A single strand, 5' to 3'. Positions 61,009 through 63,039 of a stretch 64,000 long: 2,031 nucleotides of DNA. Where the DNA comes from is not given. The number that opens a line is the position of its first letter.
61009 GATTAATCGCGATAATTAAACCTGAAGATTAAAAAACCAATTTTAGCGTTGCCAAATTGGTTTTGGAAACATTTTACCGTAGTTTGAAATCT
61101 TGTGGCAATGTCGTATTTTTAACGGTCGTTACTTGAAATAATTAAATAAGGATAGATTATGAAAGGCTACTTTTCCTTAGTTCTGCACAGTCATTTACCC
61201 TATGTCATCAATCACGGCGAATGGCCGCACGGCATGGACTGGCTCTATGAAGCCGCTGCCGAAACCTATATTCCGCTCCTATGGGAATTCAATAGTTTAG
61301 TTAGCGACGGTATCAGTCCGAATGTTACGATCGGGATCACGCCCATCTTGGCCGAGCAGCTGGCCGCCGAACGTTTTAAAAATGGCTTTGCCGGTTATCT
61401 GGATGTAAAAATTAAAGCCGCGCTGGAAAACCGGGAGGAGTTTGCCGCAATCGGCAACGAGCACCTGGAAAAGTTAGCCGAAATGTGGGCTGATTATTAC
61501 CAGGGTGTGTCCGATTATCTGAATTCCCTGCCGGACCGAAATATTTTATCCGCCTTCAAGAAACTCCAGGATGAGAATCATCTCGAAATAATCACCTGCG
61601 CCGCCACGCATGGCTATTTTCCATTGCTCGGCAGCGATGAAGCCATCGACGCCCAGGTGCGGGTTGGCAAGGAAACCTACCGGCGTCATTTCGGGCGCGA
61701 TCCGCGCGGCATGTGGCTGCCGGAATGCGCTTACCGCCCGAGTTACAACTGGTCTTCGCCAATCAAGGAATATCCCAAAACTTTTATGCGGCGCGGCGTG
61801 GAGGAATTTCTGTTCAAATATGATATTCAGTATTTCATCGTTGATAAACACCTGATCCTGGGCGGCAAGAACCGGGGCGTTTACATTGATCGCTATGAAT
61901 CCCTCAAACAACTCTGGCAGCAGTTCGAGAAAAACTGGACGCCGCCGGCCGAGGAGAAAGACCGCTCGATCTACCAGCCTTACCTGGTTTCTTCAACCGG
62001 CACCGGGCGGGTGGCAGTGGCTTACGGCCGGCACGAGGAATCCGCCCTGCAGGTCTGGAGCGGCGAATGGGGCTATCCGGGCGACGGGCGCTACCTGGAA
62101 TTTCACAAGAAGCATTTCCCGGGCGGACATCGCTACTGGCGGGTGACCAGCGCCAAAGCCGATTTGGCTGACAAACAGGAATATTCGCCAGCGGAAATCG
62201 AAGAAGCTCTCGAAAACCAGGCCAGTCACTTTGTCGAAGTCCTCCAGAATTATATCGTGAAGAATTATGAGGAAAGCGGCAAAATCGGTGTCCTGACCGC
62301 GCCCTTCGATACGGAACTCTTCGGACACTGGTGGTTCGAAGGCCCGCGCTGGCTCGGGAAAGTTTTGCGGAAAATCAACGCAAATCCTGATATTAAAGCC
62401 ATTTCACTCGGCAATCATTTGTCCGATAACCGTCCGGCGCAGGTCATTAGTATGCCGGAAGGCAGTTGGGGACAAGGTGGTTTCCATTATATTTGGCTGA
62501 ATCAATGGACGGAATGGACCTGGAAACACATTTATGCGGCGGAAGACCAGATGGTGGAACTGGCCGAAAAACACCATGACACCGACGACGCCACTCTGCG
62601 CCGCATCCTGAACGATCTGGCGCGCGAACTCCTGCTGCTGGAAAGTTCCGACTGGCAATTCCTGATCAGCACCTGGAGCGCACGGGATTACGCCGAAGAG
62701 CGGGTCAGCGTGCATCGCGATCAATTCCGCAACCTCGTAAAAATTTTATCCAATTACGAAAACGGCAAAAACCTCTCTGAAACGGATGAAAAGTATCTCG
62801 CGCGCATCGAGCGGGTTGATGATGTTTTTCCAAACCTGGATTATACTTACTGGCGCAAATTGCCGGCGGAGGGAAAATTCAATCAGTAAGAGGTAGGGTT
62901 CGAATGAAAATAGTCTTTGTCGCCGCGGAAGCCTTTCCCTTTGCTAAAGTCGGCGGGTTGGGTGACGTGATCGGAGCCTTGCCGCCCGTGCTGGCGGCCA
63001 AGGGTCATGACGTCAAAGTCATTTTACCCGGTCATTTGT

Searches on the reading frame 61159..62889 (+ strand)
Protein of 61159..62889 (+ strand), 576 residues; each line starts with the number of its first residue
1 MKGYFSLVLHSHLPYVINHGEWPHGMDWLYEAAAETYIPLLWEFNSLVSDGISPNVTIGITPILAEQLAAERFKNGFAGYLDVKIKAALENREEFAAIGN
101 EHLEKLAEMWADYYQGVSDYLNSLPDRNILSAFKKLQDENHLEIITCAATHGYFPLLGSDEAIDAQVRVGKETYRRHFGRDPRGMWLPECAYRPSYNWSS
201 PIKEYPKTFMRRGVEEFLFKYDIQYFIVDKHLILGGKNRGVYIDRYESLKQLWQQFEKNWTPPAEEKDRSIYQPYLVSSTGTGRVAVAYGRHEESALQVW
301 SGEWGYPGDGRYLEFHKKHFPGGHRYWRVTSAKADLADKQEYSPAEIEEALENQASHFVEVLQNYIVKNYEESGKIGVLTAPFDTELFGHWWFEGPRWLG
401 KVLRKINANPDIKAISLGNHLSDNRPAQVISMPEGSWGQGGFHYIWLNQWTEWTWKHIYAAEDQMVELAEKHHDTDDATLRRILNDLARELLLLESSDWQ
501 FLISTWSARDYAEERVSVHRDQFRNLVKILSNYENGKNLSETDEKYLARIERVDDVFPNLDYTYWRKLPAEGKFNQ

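Call 14: find_encoding_contigs(protein=window:61159-62889:+, flank=6000, max_places=10)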
Protein window:61159-62889:+ (576 aa): 8 contigs read that carry it; 2 places shown.
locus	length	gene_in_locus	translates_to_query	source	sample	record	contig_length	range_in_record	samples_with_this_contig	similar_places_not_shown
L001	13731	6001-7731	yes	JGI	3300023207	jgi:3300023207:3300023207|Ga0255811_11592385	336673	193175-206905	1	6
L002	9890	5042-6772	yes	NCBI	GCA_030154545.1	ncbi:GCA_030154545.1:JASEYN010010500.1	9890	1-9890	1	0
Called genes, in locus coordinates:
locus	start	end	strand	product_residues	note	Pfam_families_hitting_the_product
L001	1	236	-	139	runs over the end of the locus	PF02566:OsmC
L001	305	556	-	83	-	-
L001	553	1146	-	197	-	PF12645:HTH_16 (weak), PF04542:Sigma70_r2, PF08281:Sigma70_r4_2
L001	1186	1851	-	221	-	PF00085:Thioredoxin (faint), PF13098:Thioredoxin_2 (faint), PF00462:Glutaredoxin (faint), PF13192:Thioredoxin_3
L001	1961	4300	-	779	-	PF13432:TPR_16 (faint), PF13424:TPR_12 (faint), PF23914:TPR_CcmH_CycH (faint), PF00515:TPR_1 (faint), PF07719:TPR_2 (faint), PF12895:ANAPC3 (faint), PF13176:TPR_7 (faint), PF13181:TPR_8 (faint), +7 more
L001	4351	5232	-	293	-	PF02574:S-methyl_trans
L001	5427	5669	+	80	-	-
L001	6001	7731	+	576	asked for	PF03065:Glyco_hydro_57, PF09210:BE_C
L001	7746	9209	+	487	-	PF08323:Glyco_transf_5, PF13439:Glyco_transf_4 (faint), PF00534:Glycos_transf_1, PF13692:Glyco_trans_1_4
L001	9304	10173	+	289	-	PF00561:Abhydrolase_1, PF12146:Hydrolase_4, PF12697:Abhydrolase_6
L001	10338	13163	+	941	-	PF13620:CarboxypepD_reg, PF13715:CarbopepD_reg_2, PF07715:Plug (faint), PF00593:TonB_dep_Rec_b-barrel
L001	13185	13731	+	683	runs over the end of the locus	-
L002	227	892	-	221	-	PF00085:Thioredoxin (faint), PF13098:Thioredoxin_2 (faint), PF00462:Glutaredoxin (faint), PF13192:Thioredoxin_3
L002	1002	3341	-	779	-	PF13432:TPR_16 (faint), PF13424:TPR_12 (faint), PF23914:TPR_CcmH_CycH (faint), PF00515:TPR_1 (faint), PF07719:TPR_2 (faint), PF12895:ANAPC3 (faint), PF13176:TPR_7 (faint), PF13181:TPR_8 (faint), +7 more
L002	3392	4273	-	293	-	PF02574:S-methyl_trans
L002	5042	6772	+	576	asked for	PF03065:Glyco_hydro_57, PF09210:BE_C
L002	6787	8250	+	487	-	PF08323:Glyco_transf_5, PF13439:Glyco_transf_4 (faint), PF00534:Glycos_transf_1, PF13692:Glyco_trans_1_4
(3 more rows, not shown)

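Call 17: find_related_loci(query=window:61159-62889:+, collection=genome_contigs, flank=5000)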
Query window:61159-62889:+ (576 aa) in genome_contigs; peptide patterns used: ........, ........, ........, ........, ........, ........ (x = any residue, [..] = any of these).
339 stretches matched a pattern; 304 encode a relative of the query (tblastn E <= 1e-3); the best 80 are kept; 80 distinct loci.
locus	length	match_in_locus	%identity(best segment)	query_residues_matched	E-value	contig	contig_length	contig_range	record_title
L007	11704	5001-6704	79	1-568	0e+0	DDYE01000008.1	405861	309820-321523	MAG TPA_asm: Candidatus Marinimicrobia bacterium UBA2242 UBA2242_contig_192, whole genome shotgun sequence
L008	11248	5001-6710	77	1-570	0e+0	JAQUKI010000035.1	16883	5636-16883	MAG: Candidatus Neomarinimicrobiota bacterium isolate STD1_103 NODE_8046_length_16883_cov_3.276319_Sandtown_D1, whole ge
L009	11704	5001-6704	74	1-568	0e+0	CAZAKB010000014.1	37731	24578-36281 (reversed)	MAG TPA_asm: uncultured bacterium isolate SRP178699_co1_181 genome assembly, contig: NODE_1046_length_37731_cov_18.09162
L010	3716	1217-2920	73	1-568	0e+0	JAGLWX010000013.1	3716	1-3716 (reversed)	MAG: Candidatus Neomarinimicrobiota bacterium isolate RS_12_34 ZL285.bin.34.fa_13, whole genome shotgun sequence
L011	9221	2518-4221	73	1-568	0e+0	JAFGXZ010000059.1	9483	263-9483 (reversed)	MAG: Candidatus Neomarinimicrobiota bacterium isolate ZodW_Metabat.79 k87_2675021, whole genome shotgun sequence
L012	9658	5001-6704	73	1-568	0e+0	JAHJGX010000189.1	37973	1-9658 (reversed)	MAG: bacterium isolate Modern_marine_glass_biofilm.mb.88 Modern_marine_glas.mb.88_k141_776024, whole genome shotgun sequ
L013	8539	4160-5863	73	1-568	0e+0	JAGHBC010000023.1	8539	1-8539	MAG: Candidatus Neomarinimicrobiota bacterium isolate AUK246 PB_MBMC_200_c_000000000001, whole genome shotgun sequence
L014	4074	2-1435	90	94-571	0e+0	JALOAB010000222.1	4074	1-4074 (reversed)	MAG: Candidatus Neomarinimicrobiota bacterium isolate SO_2017_LW2 bin 134 scaffold_21520_c1_LW138R_2017, whole genome sh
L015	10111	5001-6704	72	1-568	0e+0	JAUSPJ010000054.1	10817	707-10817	MAG: Candidatus Neomarinimicrobiota bacterium isolate E21_metabat.bin.53_sub E21_k141_337336, whole genome shotgun seque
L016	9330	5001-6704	71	1-568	0e+0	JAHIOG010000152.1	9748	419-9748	MAG: bacterium isolate KR13_S3.mb.119 KR13_S3.mb.119_k141_146297, whole genome shotgun sequence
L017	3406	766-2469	71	1-568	0e+0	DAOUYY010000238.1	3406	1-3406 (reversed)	MAG TPA_asm: Candidatus Neomarinimicrobiota bacterium isolate CSMAG_939 CSMAG_939_k141_2888036_length_3406_cov_8.0086, w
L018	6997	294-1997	73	1-568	0e+0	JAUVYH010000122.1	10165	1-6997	MAG: Candidatus Neomarinimicrobiota bacterium isolate CSMAG_1237 CSMAG_1237_k141_522788_length_10165_cov_9.9623, whole g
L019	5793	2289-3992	71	1-568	0e+0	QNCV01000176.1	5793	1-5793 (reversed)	MAG: Candidatus Neomarinimicrobiota bacterium isolate B118_G9 B118_Guay9_scaffold_24894, whole genome shotgun sequence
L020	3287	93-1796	71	1-568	0e+0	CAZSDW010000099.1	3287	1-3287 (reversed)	MAG TPA_asm: uncultured bacterium isolate SRP214966_co4_6 genome assembly, contig: NODE_53235_length_3287_cov_10.173577,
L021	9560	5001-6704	70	1-568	0e+0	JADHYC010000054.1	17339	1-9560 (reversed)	MAG: Candidatus Neomarinimicrobiota bacterium isolate BS750m-G69 BS-750m-C5233, whole genome shotgun sequence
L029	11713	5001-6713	86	1-571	0e+0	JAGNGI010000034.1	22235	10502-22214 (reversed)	MAG: Candidatus Neomarinimicrobiota bacterium isolate Go_SlDig_bin_199 Go_SlDig_6582_length_22235_cov_167.477746, whole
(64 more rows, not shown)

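Call 33: list_cluster_members(proteins=[window:61159-62889:+, window:59509-60390:-])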
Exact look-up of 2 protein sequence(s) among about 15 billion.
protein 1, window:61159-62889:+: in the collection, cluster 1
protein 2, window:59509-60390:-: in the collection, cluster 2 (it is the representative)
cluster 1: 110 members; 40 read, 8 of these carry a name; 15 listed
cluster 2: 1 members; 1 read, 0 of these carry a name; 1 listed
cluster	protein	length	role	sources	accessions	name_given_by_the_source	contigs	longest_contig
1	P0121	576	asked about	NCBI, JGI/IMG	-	-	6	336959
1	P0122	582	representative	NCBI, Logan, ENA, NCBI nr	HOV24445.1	MAG TPA: DUF1957 domain-containing protein [Candidatus Marinimicrobia bacterium] | DUF1957 domain-containing protein [Candidatus Neomarinimicrobiota bacterium]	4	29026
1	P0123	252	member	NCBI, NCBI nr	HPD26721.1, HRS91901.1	MAG TPA: hypothetical protein P5028_07600, partial [Candidatus Marinimicrobia bacterium] | hypothetical protein [Candidatus Neomarinimicrobiota bacterium]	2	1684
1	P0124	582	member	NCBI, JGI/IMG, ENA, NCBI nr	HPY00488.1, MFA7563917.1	MAG: 1,4-alpha-glucan branching protein domain-containing protein [Candidatus ... | DUF1957 domain-containing protein [Candidatus Neomarinimicrobiota bacterium]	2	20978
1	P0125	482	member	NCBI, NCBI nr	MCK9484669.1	MAG: DUF1957 domain-containing protein, partial [Candidatus Marinimicrobia bacterium] | DUF1957 domain-containing protein [Candidatus Neomarinimicrobiota bacterium]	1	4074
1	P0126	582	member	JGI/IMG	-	1,4-alpha-glucan branching enzyme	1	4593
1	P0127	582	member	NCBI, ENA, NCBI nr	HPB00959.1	MAG TPA: DUF1957 domain-containing protein [Candidatus Marinimicrobia bacterium] | DUF1957 domain-containing protein [Candidatus Neomarinimicrobiota bacterium]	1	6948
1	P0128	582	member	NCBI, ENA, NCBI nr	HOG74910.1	MAG TPA: DUF1957 domain-containing protein [Candidatus Marinimicrobia bacterium] | DUF1957 domain-containing protein [Candidatus Neomarinimicrobiota bacterium]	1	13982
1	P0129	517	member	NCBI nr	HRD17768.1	DUF1957 domain-containing protein [Candidatus Neomarinimicrobiota bacterium]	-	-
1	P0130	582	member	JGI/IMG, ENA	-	-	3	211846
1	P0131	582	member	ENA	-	-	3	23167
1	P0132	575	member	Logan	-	-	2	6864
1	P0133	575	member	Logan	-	-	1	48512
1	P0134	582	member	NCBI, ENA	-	-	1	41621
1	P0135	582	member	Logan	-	-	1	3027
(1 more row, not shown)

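Call 35: find_encoding_contigs(protein=P0132, flank=6000, max_places=4)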
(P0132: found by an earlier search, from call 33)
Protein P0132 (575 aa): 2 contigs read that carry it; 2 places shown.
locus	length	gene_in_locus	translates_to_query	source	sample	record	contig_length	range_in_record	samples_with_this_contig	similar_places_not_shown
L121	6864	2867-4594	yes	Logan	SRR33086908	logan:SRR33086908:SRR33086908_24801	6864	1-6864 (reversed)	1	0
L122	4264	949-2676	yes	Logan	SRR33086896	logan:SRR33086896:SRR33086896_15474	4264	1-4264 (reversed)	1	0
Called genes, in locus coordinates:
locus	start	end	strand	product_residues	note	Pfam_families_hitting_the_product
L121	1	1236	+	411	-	?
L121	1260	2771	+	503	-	-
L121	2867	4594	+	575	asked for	PF03065:Glyco_hydro_57, PF09210:BE_C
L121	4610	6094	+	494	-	PF08323:Glyco_transf_5, PF00534:Glycos_transf_1, PF13692:Glyco_trans_1_4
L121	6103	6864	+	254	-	?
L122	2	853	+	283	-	?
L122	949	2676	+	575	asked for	PF03065:Glyco_hydro_57, PF09210:BE_C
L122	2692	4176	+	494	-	PF08323:Glyco_transf_5, PF00534:Glycos_transf_1, PF13692:Glyco_trans_1_4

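Call 36: find_encoding_contigs(protein=P0133, flank=8000, max_places=4)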
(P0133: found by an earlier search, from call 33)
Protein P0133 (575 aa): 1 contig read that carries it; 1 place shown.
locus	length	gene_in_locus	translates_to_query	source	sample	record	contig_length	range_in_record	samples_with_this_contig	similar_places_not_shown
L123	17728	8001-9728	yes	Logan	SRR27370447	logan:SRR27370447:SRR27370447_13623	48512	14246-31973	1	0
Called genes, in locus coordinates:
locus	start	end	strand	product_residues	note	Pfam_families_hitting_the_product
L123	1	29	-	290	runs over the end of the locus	PF02574:S-methyl_trans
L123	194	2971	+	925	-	PF00270:DEAD, PF04851:ResIII, PF18766:SWI2_SNF2, PF08463:EcoEI_R_C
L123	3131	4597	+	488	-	PF01420:Methylase_S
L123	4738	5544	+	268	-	PF13338:AbiEi_4 (weak), PF09407:AbiEi_1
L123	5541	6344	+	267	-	PF08843:AbiEii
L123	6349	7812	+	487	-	PF12161:HsdM_N, PF02384:N6_Mtase, PF01170:UPF0020, PF07669:Eco57I (weak)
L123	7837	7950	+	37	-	-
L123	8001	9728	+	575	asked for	PF03065:Glyco_hydro_57, PF09210:BE_C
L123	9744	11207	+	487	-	PF08323:Glyco_transf_5, PF13439:Glyco_transf_4 (faint), PF00534:Glycos_transf_1, PF13692:Glyco_trans_1_4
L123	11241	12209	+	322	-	PF00561:Abhydrolase_1, PF12146:Hydrolase_4 (weak), PF12697:Abhydrolase_6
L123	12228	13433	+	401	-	PF00696:AA_kinase, PF22468:ACT_9 (weak)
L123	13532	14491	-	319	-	PF04392:ABC_sub_bind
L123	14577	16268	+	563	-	PF02310:B12-binding, PF04055:Radical_SAM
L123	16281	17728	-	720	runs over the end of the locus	PF00912:Transgly, PF00905:Transpeptidase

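Call 41: search_protein_families(library=pfam, proteins=[L121:1260-2771:+, L121:1-1236:+, L029:3138-3608:-], max_evalue=0.01)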
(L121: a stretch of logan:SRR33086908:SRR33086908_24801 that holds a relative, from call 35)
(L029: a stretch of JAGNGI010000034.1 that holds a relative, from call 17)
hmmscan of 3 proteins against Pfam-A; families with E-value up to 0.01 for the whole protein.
L121:1260-2771:+ (503 aa): 1 family
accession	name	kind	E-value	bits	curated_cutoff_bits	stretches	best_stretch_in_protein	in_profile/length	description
PF17019.10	DUF5096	-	0.0084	16.4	27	0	237-299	117-181/192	Domain of unknown function (DUF5096)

L121:1-1236:+ (411 aa): 0 families

L029:3138-3608:- (156 aa): 0 families

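Call 45: find_encoding_contigs(protein=P0130, flank=9000, max_places=4)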
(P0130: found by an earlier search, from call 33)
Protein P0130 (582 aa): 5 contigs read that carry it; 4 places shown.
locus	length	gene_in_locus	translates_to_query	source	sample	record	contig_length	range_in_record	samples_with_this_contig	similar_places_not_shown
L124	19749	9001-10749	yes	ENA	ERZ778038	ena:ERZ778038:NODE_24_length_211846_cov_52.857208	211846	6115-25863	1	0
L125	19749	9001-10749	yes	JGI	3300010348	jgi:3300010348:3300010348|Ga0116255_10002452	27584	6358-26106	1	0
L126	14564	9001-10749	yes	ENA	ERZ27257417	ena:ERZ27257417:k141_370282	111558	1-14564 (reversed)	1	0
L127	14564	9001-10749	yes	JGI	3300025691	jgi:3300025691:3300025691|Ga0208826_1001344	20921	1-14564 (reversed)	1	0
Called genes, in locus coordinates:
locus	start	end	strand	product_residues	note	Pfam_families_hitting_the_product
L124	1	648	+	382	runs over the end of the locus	PF09700:Cas_Cmr3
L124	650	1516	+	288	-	PF03787:RAMPs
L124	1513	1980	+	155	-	-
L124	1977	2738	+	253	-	PF03787:RAMPs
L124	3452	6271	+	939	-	PF10040:CRISPR_Cas6, PF00078:RVT_1, PF01867:Cas_Cas1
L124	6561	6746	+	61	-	-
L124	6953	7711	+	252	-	-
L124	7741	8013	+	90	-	-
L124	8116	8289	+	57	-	-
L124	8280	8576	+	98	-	PF05598:DUF772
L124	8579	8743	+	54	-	-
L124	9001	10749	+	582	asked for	PF03065:Glyco_hydro_57, PF09210:BE_C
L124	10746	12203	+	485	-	PF08323:Glyco_transf_5, PF00534:Glycos_transf_1, PF13692:Glyco_trans_1_4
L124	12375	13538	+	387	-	PF00696:AA_kinase, PF22468:ACT_9 (faint)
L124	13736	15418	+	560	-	PF02310:B12-binding, PF04055:Radical_SAM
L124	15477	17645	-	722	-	PF00912:Transgly, PF00905:Transpeptidase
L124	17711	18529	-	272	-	PF01048:PNP_UDP_1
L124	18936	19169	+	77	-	PF03994:DUF350 (weak)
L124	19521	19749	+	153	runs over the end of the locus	PF00359:PTS_EIIA_2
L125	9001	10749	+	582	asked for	PF03065:Glyco_hydro_57, PF09210:BE_C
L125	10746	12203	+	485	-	PF08323:Glyco_transf_5, PF00534:Glycos_transf_1, PF13692:Glyco_trans_1_4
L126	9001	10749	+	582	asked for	PF03065:Glyco_hydro_57, PF09210:BE_C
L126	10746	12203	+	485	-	PF08323:Glyco_transf_5, PF00534:Glycos_transf_1, PF13692:Glyco_trans_1_4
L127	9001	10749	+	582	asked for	PF03065:Glyco_hydro_57, PF09210:BE_C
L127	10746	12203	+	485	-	PF08323:Glyco_transf_5, PF00534:Glycos_transf_1, PF13692:Glyco_trans_1_4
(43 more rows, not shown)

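Call 46: find_encoding_contigs(protein=P0134, flank=9000, max_places=4)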
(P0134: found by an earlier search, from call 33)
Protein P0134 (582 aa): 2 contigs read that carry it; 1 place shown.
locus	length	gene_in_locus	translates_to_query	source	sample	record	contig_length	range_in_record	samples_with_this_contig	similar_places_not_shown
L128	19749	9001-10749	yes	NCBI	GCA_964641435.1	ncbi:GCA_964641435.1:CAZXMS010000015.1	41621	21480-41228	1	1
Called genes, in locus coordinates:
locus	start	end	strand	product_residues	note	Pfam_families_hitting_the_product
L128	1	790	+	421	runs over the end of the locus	-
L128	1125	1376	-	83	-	-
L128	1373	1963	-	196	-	PF12645:HTH_16 (weak), PF04542:Sigma70_r2, PF08281:Sigma70_r4_2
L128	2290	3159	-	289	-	PF02574:S-methyl_trans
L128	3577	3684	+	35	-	-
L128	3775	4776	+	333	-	-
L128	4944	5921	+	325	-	PF07504:FTP, PF01447:Peptidase_M4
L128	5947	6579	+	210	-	-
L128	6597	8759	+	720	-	PF00082:Peptidase_S8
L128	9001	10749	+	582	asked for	PF03065:Glyco_hydro_57, PF09210:BE_C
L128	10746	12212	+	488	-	PF08323:Glyco_transf_5, PF13439:Glyco_transf_4 (faint), PF00534:Glycos_transf_1, PF13692:Glyco_trans_1_4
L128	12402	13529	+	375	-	PF00696:AA_kinase, PF22468:ACT_9 (weak)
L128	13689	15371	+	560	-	PF02310:B12-binding, PF04055:Radical_SAM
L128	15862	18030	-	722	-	PF00912:Transgly, PF00905:Transpeptidase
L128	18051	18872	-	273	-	PF01048:PNP_UDP_1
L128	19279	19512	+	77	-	PF03994:DUF350 (weak)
